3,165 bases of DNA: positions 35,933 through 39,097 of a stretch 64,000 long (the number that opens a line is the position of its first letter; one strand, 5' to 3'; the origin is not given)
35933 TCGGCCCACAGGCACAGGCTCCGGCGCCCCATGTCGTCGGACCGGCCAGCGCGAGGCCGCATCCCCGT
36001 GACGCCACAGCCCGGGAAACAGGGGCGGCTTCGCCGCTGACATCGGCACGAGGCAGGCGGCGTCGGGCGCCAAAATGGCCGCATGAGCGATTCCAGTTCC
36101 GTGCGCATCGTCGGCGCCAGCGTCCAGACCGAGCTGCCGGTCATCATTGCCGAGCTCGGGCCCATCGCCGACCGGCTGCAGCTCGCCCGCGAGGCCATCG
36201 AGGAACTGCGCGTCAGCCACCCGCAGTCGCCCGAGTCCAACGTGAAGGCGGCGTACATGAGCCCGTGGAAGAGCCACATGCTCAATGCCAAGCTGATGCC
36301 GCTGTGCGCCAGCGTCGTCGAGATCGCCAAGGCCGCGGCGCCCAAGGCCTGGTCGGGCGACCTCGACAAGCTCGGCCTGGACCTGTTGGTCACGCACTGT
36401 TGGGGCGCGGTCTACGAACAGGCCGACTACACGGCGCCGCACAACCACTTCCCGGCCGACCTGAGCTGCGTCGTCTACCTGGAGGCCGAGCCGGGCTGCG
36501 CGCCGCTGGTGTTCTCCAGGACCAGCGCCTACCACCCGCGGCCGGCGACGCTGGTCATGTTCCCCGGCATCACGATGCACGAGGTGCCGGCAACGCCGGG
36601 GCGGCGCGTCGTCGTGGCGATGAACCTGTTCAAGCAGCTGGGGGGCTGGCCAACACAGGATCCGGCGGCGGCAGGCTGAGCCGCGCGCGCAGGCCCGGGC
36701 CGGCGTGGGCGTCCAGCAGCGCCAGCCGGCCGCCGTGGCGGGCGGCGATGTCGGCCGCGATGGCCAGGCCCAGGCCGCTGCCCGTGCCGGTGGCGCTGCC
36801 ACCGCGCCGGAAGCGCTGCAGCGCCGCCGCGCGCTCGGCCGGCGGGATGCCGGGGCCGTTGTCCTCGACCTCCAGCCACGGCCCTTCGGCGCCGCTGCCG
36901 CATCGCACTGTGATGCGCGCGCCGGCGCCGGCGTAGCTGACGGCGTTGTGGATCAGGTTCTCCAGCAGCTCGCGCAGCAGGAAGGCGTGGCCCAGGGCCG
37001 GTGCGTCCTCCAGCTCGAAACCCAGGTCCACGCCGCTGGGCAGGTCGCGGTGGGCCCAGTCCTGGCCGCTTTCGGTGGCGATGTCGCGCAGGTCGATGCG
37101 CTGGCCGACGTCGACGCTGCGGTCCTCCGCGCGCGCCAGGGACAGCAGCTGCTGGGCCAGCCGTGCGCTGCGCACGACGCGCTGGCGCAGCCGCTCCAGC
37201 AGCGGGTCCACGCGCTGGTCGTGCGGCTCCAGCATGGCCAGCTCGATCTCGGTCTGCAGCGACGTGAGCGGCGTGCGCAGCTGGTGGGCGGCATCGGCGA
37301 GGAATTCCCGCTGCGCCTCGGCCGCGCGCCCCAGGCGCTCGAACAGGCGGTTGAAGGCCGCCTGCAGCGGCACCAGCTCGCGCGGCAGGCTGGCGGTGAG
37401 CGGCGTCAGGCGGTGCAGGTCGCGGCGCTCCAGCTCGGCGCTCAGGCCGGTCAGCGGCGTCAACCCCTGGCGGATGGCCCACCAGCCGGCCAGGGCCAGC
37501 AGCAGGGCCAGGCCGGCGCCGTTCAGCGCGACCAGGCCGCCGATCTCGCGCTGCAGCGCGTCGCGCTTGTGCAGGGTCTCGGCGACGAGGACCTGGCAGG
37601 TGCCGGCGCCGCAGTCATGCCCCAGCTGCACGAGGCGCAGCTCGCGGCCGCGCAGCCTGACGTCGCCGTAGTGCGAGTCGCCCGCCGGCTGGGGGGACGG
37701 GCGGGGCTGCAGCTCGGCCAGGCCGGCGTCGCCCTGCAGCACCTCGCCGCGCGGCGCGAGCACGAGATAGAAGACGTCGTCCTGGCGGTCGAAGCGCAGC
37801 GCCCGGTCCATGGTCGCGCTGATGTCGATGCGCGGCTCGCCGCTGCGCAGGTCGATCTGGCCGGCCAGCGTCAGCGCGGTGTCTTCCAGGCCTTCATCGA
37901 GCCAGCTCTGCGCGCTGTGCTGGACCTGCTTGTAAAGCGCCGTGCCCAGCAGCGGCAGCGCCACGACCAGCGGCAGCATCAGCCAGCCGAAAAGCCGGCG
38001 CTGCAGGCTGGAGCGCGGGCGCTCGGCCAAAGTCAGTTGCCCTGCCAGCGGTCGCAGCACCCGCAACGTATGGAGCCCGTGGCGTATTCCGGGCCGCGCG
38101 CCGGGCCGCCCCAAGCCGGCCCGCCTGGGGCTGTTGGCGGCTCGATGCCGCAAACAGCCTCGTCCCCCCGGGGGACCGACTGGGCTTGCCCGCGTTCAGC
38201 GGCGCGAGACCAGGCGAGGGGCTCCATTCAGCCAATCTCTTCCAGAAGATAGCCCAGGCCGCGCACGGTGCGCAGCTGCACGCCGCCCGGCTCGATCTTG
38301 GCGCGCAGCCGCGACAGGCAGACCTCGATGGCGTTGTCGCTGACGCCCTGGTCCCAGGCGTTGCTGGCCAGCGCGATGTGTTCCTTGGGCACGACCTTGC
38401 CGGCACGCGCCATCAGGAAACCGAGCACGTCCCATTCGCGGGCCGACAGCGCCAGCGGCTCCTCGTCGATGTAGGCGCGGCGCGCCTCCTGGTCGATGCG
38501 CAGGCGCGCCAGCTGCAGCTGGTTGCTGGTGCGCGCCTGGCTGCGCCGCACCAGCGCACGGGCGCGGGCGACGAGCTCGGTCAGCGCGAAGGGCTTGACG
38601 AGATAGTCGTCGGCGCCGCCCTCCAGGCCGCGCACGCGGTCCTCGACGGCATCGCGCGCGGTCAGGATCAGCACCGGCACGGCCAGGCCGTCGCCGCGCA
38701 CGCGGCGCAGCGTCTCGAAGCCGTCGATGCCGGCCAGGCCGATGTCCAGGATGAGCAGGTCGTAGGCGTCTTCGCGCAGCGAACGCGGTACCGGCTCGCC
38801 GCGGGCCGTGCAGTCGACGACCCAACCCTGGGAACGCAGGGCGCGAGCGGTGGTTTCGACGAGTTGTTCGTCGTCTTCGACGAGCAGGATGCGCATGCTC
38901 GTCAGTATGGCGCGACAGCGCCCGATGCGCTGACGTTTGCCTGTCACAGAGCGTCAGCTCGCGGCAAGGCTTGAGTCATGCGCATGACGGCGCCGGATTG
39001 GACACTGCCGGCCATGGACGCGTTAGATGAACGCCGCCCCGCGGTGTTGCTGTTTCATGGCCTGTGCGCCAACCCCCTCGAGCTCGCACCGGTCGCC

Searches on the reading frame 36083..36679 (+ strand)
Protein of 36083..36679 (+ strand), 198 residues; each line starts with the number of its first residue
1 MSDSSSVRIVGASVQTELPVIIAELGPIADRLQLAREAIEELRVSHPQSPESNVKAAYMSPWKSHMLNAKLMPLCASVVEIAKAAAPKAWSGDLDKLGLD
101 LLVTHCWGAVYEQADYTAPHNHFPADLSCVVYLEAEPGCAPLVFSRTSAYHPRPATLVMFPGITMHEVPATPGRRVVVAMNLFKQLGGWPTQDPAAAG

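Call 3: search_protein_families(library=pfam, proteins=[window:36083-36679:+], max_evalue=0.01)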
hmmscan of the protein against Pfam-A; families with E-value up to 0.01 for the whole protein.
window:36083-36679:+ (198 aa): 1 family
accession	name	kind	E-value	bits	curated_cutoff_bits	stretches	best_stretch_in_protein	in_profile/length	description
PF13759.12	2OG-FeII_Oxy_5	-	3.3e-08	34.3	27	1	106-144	2-40/101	Putative 2OG-Fe(II) oxygenase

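Call 84: search_protein_families(library=ncbifam, proteins=[window:36083-36679:+], max_evalue=0.00001)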
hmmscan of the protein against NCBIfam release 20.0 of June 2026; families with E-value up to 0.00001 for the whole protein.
window:36083-36679:+ (198 aa): 0 families

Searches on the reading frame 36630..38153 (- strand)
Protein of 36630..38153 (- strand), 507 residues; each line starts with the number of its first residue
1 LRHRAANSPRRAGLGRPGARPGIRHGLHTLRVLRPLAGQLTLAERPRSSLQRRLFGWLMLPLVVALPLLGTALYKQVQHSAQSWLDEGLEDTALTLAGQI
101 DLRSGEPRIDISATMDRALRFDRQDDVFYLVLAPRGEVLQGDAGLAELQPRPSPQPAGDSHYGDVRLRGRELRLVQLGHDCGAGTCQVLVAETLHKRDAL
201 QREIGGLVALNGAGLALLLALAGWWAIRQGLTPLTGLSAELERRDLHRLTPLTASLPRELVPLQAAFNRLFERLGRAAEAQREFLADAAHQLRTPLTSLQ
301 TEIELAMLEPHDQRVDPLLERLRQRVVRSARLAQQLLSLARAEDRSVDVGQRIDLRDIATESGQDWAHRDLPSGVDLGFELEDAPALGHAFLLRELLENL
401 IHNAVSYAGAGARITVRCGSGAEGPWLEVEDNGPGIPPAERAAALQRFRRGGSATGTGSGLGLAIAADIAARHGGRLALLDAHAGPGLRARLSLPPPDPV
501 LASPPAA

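Call 3: search_protein_families(library=pfam, proteins=[window:36630-38153:-], max_evalue=0.01)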
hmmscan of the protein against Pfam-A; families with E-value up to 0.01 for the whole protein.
window:36630-38153:- (507 aa): 4 families
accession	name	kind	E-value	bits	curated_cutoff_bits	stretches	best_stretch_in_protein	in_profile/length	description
PF08521.16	2CSK_N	-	2.5e-27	96.1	23.2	1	62-204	1-140/140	Two-component sensor kinase N-terminal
PF02518.31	HATPase_c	-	1.3e-18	67.8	26.4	1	392-496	5-109/111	Histidine kinase-, DNA gyrase B-, and HSP90-like ATPase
PF00512.31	HisKA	-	1.6e-10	41.3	26.9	1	280-344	1-65/66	His Kinase A (phospho-acceptor) domain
PF13581.12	HATPase_c_2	-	0.00093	19.6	27.4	1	400-470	39-109/127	Histidine kinase-like ATPase domain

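Call 84: search_protein_families(library=ncbifam, proteins=[window:36630-38030:-], max_evalue=0.00001)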
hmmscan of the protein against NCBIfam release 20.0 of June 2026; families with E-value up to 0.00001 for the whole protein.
window:36630-38030:- (466 aa): 55 families (the best 25 are shown)
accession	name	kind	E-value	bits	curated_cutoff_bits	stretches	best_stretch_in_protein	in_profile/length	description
TIGR01386.1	cztS_silS_copS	subfamily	1.2e-45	156.4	292.55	1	7-437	2-442/457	heavy metal sensor histidine kinase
NF008025.0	PRK10755.1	equivalog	4.3e-42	144.1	314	1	177-454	79-355/362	two-component system sensor histidine kinase PmrB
NF007664.1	PRK10337.1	equivalog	1.6e-41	142.5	475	1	174-451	164-440/442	quorum sensing histidine kinase QseC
TIGR02966.1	phoR_proteo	equivalog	7.2e-32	110.7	334.2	1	233-438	107-319/333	phosphate regulon sensor histidine kinase PhoR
NF041735.1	hist_kin_RppB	equivalog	2.3e-31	109.1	400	1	240-438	216-423/438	two-component system sensor histidine kinase RppB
NF008312.0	PRK11100.1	equivalog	1e-30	107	356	1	172-454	192-473/477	two-component system sensor histidine kinase CreC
NF012163.2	BaeS_SmeS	equivalog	1.8e-29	103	500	1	212-453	212-456/457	sensor histidine kinase efflux regulator BaeS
NF052314.1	T9SS_HK_PorY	subfamily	1.4e-28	100.1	350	1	144-434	113-401/418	PorY family sensor histidine kinase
NF007004.0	PRK09467.1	equivalog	2.2e-28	99.3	415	1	174-455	165-436/440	two-component system sensor histidine kinase EnvZ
NF007345.0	PRK09835.1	subfamily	4.4e-25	88.2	423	1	174-438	194-465/482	Cu(+)/Ag(+) sensor histidine kinase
NF007837.0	PRK10549.1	equivalog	1.3e-24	86.7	603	1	173-454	171-457/466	envelope stress sensor histidine kinase BaeS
NF040691.1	MtrAB_MtrB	equivalog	2.1e-24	86.4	450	1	143-454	166-491/507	MtrAB system histidine kinase MtrB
NF007007.0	PRK09470.1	equivalog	5.3e-24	84.9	486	1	177-454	185-458/463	envelope stress sensor histidine kinase CpxA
NF046044.1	PnpS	equivalog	1.3e-23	83.6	400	1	236-446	166-382/390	two-component system histidine kinase PnpS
NF008235.0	PRK11006.1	equivalog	3e-23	82.4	390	1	238-448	202-416/431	phosphate regulon sensor histidine kinase PhoR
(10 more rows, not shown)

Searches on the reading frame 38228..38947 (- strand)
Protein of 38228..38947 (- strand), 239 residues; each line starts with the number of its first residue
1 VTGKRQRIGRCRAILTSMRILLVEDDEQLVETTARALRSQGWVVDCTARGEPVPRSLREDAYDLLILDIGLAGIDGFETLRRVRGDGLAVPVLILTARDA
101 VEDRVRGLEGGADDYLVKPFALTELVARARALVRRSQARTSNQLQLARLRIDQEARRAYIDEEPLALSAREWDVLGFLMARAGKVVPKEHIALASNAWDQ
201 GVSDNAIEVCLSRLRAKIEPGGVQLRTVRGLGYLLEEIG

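Call 3: search_protein_families(library=pfam, proteins=[window:38228-38947:-], max_evalue=0.01)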
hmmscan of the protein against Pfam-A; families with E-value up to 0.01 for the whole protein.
window:38228-38947:- (239 aa): 2 families
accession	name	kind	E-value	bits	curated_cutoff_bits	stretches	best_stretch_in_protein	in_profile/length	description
PF00072.30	Response_reg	-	2.5e-25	89.2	30.2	1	20-129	1-110/111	Response regulator receiver domain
PF00486.34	Trans_reg_C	-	1.6e-16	60.6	26.2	1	163-235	2-77/77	Transcriptional regulatory protein, C terminal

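Call 84: search_protein_families(library=ncbifam, proteins=[window:38228-38896:-], max_evalue=0.00001)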
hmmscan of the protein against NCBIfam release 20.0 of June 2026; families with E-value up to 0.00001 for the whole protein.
window:38228-38896:- (222 aa): 76 families (the best 25 are shown)
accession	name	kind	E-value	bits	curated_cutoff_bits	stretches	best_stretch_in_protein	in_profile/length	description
NF007928.2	PRK10643.1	equivalog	2.5e-62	210.3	330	1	1-218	1-216/216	two-component system response regulator PmrA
NF012023.0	PRK15479.1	equivalog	9.8e-58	195.3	337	1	1-220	1-219/224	transcriptional regulator TctD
TIGR01387.1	cztR_silR_copR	subfamily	1.1e-54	185.4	279.2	1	3-218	1-218/218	heavy metal response regulator transcription factor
NF007663.1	PRK10336.1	equivalog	3.4e-54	183.9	345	1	1-220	1-218/219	quorum sensing response regulator transcription factor QseB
NF041734.1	resp_reg_RppA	equivalog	4.8e-49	166.8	250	1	1-219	1-228/229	two-component system response regulator RppA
NF008567.0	PRK11517.1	equivalog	2.4e-48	164.5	353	1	1-218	1-218/223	response regulator transcription factor HprR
NF007346.1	PRK09836.1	equivalog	2.9e-46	158.1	420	1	1-219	1-222/227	copper/silver response regulator transcription factor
NF008296.0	PRK11083.1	equivalog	2.6e-44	151.3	273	1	2-219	5-226/228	two-component system response regulator CreB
TIGR02154.1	PhoB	equivalog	3e-44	151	296.2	1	2-218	4-225/226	phosphate regulon transcriptional regulator PhoB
NF045991.1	RespRegCtrARhodob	equivalog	1.4e-43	149.3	350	1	1-220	1-223/224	response regulator transcription factor CtrA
NF053854.1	RespRegPhoBBctds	equivalog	8.9e-43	146.2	270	1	3-218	1-224/225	two-component system response regulator PhoB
NF041733.1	resp_reg_CseB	equivalog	1.3e-41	142.5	350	1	2-219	2-227/228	two-component system response regulator CseB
NF040689.1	MtrAB_MtrA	equivalog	1.6e-41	142.1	300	1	3-216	1-216/219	MtrAB system response regulator MtrA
NF008078.0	PRK10816.1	equivalog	8.5e-41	139.9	336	1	1-219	1-221/223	two-component system response regulator PhoP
NF045944.1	ResRegRpaBCyano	equivalog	8e-39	133.4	330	1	5-218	2-227/229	response regulator transcription factor RpaB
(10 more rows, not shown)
